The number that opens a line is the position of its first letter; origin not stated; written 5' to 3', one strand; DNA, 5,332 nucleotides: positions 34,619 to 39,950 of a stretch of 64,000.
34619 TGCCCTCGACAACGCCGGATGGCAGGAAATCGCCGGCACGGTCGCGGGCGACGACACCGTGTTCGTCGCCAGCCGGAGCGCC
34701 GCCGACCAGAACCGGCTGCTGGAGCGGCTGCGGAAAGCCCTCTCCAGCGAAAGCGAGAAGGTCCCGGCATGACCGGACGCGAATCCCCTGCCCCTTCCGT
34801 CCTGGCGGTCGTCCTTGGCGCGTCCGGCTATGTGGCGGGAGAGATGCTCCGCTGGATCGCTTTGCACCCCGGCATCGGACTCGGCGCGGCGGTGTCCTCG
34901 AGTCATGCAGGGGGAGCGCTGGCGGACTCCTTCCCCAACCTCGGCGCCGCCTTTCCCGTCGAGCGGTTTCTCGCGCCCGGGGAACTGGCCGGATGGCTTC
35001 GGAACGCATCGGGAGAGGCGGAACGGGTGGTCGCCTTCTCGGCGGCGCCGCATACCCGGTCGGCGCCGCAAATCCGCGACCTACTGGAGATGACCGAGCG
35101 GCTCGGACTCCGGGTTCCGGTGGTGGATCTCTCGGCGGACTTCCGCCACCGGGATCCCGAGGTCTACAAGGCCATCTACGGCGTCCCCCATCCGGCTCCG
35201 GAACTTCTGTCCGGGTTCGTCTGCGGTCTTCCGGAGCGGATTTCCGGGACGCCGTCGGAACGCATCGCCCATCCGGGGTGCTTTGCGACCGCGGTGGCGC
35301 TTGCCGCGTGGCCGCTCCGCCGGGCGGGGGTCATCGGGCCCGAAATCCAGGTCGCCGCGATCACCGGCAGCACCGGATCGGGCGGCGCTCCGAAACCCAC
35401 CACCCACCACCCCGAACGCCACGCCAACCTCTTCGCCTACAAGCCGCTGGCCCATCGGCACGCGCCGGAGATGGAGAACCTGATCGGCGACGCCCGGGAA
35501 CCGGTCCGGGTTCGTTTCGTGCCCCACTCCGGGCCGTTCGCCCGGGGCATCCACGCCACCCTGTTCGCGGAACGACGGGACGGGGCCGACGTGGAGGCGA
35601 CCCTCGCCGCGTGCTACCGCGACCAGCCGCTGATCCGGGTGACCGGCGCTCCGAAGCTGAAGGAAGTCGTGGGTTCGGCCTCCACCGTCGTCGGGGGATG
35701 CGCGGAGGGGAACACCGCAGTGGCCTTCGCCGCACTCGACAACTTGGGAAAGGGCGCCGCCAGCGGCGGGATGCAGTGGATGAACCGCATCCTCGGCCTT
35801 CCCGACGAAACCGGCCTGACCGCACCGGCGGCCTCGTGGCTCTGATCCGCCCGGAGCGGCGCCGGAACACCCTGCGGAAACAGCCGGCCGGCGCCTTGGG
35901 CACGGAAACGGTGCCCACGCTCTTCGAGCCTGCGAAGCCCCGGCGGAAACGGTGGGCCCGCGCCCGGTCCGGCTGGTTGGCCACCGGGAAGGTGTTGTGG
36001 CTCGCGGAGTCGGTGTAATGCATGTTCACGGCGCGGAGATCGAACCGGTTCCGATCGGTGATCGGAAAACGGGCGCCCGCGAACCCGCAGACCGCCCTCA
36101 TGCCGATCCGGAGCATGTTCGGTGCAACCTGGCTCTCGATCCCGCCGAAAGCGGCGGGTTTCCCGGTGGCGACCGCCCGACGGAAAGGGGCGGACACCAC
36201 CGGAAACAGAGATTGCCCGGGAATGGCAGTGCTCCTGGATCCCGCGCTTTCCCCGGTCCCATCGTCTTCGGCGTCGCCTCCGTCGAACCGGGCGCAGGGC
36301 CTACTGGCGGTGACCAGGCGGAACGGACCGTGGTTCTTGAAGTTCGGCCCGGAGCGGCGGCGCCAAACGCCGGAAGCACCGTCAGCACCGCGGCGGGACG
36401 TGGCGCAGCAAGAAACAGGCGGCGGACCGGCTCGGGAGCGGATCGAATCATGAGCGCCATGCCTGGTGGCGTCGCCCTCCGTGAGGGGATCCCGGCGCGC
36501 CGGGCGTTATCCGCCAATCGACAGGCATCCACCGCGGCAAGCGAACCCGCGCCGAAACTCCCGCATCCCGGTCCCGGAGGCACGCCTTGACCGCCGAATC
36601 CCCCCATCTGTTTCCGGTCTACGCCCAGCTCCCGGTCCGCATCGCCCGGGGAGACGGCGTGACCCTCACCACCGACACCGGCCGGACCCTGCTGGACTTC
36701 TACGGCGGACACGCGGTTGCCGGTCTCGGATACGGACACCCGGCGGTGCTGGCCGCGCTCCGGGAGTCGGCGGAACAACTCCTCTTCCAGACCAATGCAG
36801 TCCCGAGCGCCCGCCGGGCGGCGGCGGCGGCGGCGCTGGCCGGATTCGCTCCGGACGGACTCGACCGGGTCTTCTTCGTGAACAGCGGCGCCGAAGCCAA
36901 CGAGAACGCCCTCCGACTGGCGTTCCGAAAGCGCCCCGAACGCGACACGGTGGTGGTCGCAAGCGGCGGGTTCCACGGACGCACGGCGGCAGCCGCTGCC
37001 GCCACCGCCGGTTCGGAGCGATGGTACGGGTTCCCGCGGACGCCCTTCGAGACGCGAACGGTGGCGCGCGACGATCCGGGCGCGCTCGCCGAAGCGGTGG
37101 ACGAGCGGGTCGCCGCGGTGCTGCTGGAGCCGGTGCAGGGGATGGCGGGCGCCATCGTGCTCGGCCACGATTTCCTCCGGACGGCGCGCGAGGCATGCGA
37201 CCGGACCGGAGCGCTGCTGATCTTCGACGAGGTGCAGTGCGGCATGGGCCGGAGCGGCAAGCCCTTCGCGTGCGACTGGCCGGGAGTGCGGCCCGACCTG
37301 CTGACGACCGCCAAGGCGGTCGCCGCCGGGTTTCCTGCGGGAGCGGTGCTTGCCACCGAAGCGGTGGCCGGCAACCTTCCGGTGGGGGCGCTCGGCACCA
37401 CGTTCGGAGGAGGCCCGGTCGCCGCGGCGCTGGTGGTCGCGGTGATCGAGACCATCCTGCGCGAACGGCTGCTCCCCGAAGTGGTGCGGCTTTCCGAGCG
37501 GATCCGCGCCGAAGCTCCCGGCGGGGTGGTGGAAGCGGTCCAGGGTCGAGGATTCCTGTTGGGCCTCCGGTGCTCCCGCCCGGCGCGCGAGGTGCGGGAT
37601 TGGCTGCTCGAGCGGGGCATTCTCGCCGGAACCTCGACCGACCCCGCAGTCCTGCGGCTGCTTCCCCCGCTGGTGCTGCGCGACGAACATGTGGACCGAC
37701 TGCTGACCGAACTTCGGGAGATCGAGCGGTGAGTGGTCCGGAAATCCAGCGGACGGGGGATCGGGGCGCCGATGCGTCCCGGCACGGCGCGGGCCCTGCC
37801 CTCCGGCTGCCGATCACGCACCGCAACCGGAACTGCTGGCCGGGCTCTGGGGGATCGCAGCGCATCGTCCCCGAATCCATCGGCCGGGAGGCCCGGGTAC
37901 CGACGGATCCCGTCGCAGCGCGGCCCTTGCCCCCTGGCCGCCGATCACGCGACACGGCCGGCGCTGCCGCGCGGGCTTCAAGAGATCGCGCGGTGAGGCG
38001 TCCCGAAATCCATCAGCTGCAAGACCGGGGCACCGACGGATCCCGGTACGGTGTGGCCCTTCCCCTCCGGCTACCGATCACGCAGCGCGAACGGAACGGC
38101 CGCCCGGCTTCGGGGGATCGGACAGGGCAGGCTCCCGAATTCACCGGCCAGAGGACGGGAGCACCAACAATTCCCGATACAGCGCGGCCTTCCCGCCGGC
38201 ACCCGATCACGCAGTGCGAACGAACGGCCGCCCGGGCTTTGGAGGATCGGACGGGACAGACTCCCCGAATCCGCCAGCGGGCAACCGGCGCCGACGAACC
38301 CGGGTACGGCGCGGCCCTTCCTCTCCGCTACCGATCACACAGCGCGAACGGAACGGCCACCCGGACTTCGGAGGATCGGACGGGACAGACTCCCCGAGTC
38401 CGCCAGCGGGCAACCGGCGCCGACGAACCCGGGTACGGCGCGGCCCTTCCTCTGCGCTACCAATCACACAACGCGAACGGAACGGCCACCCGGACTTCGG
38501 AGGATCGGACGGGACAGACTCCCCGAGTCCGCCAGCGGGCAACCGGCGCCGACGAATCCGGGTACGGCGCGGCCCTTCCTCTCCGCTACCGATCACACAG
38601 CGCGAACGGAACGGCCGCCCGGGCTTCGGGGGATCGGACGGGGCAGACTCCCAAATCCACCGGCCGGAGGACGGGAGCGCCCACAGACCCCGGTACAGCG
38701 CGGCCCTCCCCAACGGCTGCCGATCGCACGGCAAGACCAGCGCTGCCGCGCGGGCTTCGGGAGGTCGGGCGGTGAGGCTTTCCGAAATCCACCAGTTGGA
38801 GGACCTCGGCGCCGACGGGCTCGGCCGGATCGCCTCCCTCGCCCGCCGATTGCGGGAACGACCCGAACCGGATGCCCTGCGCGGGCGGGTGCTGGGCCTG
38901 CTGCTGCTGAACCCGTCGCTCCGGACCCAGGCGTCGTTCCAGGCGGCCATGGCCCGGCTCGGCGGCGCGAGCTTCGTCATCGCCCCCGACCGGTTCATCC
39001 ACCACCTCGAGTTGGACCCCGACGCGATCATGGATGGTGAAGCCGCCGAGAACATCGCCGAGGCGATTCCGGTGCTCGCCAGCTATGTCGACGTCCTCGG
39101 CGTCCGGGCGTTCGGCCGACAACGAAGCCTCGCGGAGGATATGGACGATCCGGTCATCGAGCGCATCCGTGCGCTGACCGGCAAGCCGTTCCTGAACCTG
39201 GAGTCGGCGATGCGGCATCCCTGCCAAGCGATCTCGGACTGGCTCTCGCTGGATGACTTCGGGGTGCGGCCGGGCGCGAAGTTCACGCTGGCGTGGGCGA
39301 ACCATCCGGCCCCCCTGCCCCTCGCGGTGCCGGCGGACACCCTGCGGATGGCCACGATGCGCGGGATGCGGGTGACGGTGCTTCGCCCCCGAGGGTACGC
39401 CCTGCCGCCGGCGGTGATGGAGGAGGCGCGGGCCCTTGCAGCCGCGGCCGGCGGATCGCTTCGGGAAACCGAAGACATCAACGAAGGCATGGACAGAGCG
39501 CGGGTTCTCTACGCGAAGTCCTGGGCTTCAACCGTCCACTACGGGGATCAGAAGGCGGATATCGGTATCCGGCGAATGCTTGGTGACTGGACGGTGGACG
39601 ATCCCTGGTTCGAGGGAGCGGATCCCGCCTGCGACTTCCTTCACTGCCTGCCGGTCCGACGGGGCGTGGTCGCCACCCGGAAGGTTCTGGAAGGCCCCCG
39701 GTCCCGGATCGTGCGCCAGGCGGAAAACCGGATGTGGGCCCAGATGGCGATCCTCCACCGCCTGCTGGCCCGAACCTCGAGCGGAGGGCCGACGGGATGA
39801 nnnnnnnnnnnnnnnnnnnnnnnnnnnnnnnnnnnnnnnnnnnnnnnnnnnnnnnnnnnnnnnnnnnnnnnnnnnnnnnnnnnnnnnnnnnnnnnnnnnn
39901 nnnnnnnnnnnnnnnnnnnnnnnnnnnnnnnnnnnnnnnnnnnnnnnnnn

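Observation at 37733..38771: Approximately 123-bp x about 8.5 tandem array occupying the whole argD-argF' intergenic region. It is built from copies of the gene-junction sequence.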

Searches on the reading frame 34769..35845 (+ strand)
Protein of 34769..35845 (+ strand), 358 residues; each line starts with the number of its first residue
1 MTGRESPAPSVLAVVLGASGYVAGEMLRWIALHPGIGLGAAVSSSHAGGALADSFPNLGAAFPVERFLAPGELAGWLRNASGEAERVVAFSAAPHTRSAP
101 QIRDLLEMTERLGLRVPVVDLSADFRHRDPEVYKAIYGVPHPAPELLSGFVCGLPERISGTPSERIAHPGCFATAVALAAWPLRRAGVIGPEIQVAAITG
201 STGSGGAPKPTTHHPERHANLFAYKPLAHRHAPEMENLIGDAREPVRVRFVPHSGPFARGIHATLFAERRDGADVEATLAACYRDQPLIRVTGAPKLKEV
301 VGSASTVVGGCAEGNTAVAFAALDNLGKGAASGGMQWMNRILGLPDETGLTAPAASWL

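Call 13: search_protein_families(library=ncbifam, proteins=[window:34769-35845:+])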
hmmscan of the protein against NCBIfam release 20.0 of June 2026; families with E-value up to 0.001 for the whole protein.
window:34769-35845:+ (358 aa): 2 families
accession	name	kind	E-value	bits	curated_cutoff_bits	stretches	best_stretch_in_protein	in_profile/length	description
TIGR01850.1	argC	equivalog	9.1e-73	245.4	233.6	1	14-353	4-341/345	N-acetyl-gamma-glutamyl-phosphate reductase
TIGR01851.1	argC_other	equivalog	1.5e-17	63.9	229.85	1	153-344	99-310/310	N-acetyl-gamma-glutamyl-phosphate reductase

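Call 14: search_protein_families(library=pfam, proteins=[window:34769-35845:+])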
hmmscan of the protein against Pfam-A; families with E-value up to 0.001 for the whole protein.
window:34769-35845:+ (358 aa): 2 families
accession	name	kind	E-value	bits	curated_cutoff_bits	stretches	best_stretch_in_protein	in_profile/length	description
PF22698.1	Semialdhyde_dhC_1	-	9.5e-36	123.6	27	1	171-325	1-165/165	Semialdehyde dehydrogenase, dimerisation domain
PF01118.30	Semialdhyde_dh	-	1e-10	42.5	26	1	14-145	3-116/121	Semialdehyde dehydrogenase, NAD binding domain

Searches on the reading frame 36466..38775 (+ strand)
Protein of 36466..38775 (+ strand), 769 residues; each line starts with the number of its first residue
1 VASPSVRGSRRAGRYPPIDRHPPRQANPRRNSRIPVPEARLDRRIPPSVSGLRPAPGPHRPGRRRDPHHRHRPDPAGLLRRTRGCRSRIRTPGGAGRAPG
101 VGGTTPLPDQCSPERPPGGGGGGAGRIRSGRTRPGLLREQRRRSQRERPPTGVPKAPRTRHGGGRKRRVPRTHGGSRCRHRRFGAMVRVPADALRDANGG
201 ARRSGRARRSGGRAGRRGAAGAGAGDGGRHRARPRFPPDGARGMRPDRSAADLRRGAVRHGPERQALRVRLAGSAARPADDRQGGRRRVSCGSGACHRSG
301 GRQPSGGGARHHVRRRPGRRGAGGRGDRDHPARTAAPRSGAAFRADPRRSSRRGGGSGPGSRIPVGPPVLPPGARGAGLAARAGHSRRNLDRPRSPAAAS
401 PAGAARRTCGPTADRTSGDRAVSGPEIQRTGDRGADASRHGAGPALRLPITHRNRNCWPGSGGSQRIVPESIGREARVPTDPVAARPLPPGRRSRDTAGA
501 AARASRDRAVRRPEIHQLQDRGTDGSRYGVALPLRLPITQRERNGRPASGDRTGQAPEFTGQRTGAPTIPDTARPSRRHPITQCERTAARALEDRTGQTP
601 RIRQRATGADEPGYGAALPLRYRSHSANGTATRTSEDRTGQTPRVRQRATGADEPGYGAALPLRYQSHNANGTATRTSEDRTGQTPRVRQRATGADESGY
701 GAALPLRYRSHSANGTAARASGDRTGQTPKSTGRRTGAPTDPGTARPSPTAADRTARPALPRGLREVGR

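Call 14: search_protein_families(library=pfam, proteins=[window:36466-38775:+])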
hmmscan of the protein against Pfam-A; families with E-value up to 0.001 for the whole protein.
window:36466-38775:+ (769 aa): 0 families

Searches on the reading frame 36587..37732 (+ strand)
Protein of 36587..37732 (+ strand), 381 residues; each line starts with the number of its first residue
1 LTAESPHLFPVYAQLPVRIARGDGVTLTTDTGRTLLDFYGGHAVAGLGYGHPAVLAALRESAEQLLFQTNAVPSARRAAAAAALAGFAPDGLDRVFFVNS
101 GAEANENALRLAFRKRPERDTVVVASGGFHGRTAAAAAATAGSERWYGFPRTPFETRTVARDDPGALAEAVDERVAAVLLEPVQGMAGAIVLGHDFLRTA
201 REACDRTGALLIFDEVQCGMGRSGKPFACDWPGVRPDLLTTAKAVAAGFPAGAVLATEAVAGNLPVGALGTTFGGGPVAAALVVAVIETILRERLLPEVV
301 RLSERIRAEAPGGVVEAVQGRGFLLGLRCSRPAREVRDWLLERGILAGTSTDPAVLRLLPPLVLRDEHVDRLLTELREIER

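Call 13: search_protein_families(library=ncbifam, proteins=[window:36587-37732:+])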
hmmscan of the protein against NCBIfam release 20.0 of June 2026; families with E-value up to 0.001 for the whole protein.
window:36587-37732:+ (381 aa): 69 families (the best 25 are shown)
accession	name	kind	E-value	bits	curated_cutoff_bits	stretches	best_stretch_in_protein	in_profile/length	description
NF002325.0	PRK01278.1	subfamily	5.8e-94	314.9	372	1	5-378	3-384/395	acetylornithine transaminase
NF002874.0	PRK03244.1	equivalog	8.9e-92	307.9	457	1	8-379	18-391/399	acetylornithine transaminase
TIGR00707.1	argD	subfamily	4.8e-91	305.4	410.05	1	8-379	2-379/381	acetylornithine/succinylornithine family transaminase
NF002797.0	PRK02936.1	equivalog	3.4e-80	269.6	496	1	7-378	3-375/385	acetylornithine transaminase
NF042418.1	LysJ_Th_th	equivalog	8.4e-75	252.1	700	1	9-379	12-384/386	[LysW]-aminoadipate semialdehyde transaminase LysJ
NF005993.0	PRK08117.1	subfamily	2e-74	250.8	574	2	172-376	205-423/433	aspartate aminotransferase family protein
NF003468.0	PRK05093.1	subfamily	5.8e-73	245.9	522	1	8-376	16-395/405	acetylornithine/succinyldiaminopimelate transaminase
TIGR03246.1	arg_catab_astC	subfamily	1.1e-72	245.2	609.95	1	8-376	10-389/397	acetylornithine/succinylornithine family transaminase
NF009047.0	PRK12381.1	subfamily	6.4e-68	229.4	630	1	7-376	13-393/406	bifunctional succinylornithine transaminase/acetylornithine transaminase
NF004426.0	PRK05769.1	equivalog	2e-66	224.6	552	2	173-378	220-435/441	acetyl ornithine aminotransferase family protein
NF003397.0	PRK04612.1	equivalog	8.1e-64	215.9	735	1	7-377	14-398/408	acetylornithine transaminase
TIGR01885.1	Orn_aminotrans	equivalog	2.7e-61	207.5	378.4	1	11-373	15-394/402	ornithine--oxo-acid transaminase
NF003145.0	PRK04073.1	equivalog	8.3e-60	202.4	656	1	12-378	19-393/396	ornithine--oxo-acid transaminase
NF003273.0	PRK04260.1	equivalog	9.7e-58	195.5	616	1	7-379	3-374/376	acetylornithine transaminase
NF008570.0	PRK11522.1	equivalog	3.5e-56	190.7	612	1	26-378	80-452/464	putrescine aminotransferase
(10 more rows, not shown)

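Call 14: search_protein_families(library=pfam, proteins=[window:36587-37732:+])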
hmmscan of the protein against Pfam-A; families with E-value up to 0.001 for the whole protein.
window:36587-37732:+ (381 aa): 2 families
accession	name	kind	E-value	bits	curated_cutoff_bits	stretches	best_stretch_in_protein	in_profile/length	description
PF00202.27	Aminotran_3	-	2.4e-87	293.7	30.5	1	14-378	8-401/403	Aminotransferase class-III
PF00155.27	Aminotran_1_2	-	1.4e-05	24.9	19.7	1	90-308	63-281/361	Aminotransferase class I and II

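Call 30: find_encoding_contigs(protein=window:36587-37732:+, flank=6000, max_places=10)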
Protein window:36587-37732:+ (381 aa): no gene with exactly this product is on record in the collection.

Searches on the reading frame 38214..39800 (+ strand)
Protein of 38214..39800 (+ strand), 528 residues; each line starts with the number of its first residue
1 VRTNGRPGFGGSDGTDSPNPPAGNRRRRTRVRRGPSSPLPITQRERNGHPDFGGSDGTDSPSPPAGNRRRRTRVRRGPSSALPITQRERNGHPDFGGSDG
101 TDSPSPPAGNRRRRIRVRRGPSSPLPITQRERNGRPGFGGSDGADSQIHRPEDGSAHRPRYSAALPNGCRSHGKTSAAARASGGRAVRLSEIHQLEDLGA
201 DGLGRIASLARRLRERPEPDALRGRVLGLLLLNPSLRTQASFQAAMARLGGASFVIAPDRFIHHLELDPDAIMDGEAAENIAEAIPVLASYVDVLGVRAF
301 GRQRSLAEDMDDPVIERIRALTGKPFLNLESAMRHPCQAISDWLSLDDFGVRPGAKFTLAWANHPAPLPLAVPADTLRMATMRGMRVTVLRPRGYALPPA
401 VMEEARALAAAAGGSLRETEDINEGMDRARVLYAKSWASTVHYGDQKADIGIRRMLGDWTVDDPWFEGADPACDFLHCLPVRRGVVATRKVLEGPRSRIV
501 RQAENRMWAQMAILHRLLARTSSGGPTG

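Call 14: search_protein_families(library=pfam, proteins=[window:38214-39800:+])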
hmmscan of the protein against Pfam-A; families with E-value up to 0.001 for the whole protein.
window:38214-39800:+ (528 aa): 2 families
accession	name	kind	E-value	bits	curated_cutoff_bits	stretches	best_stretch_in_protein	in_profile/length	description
PF00185.30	OTCace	-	2.1e-27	96.6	29.4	1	375-515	18-155/157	Aspartate/ornithine carbamoyltransferase, Asp/Orn binding domain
PF02729.26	OTCace_N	-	2.9e-20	73.3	29.9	1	193-346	4-146/148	Aspartate/ornithine carbamoyltransferase, carbamoyl-P binding domain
